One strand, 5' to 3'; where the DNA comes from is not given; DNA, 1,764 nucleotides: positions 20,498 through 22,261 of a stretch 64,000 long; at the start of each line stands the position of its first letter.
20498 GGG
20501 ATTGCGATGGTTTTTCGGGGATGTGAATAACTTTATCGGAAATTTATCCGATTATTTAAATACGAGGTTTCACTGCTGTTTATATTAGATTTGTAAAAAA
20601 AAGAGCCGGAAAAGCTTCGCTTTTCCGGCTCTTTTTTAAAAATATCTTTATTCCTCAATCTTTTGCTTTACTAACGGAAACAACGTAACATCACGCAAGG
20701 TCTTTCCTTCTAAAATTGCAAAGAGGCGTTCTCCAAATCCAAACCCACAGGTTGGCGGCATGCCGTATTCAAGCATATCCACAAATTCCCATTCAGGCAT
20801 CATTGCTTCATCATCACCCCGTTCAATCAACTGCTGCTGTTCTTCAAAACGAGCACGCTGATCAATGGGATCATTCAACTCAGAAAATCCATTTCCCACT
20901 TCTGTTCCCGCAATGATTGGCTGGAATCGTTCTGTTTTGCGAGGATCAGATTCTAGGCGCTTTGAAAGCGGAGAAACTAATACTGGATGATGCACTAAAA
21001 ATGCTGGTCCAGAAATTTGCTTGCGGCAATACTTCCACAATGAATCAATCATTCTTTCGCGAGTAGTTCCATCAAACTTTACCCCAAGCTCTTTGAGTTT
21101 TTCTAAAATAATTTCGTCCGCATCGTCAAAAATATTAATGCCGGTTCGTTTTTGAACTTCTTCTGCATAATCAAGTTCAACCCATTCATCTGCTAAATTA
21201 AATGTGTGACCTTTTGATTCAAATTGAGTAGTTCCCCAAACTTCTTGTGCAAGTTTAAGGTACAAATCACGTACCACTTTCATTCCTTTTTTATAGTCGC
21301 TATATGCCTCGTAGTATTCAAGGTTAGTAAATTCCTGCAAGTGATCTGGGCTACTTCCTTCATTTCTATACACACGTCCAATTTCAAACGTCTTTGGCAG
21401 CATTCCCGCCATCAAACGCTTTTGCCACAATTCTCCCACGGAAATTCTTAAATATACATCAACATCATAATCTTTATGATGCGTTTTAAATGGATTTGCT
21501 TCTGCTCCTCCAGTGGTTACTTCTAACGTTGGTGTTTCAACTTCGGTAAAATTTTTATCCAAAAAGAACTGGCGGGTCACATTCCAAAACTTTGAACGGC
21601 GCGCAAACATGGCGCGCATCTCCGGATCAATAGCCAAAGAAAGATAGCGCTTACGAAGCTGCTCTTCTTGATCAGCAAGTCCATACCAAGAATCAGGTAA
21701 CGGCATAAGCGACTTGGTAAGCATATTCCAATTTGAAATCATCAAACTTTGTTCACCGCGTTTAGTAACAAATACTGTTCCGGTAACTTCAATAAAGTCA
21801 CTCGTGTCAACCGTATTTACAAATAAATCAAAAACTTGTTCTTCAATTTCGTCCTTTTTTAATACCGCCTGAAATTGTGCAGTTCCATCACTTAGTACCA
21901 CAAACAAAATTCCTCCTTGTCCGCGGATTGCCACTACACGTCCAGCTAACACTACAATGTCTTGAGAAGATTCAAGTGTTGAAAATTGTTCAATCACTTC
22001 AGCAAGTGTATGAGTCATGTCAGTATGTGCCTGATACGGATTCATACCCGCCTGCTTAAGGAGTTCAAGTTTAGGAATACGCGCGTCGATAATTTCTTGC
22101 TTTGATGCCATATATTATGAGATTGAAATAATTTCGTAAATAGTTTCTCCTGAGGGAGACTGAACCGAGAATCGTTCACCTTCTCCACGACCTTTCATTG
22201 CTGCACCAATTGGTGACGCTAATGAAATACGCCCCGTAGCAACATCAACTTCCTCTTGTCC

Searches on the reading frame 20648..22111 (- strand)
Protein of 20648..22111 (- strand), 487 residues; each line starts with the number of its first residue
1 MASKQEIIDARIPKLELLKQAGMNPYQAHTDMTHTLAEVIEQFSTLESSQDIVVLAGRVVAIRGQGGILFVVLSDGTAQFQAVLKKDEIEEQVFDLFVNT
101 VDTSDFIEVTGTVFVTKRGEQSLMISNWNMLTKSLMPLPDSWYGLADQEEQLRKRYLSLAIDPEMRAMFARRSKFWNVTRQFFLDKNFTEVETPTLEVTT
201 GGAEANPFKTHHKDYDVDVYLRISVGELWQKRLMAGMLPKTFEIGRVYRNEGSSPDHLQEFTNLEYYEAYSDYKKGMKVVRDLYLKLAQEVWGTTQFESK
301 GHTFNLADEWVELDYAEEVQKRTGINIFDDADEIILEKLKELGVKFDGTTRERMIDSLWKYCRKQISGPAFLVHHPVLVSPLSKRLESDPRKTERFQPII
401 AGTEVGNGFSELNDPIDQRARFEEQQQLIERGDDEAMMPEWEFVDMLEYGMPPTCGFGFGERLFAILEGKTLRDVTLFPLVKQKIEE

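Call 38: search_protein_families(library=pfam, proteins=[window:20648-22111:-], max_evalue=0.00001)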
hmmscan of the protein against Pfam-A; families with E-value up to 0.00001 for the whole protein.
window:20648-22111:- (487 aa): 2 families
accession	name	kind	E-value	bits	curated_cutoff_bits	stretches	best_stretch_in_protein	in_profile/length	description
PF00152.25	tRNA-synt_2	-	5.3e-62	210.1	25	1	147-480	1-306/308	tRNA synthetases class II (D, K and N)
PF01336.31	tRNA_anti-codon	-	6.1e-14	52.2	27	1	53-130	1-74/75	OB-fold nucleic acid binding domain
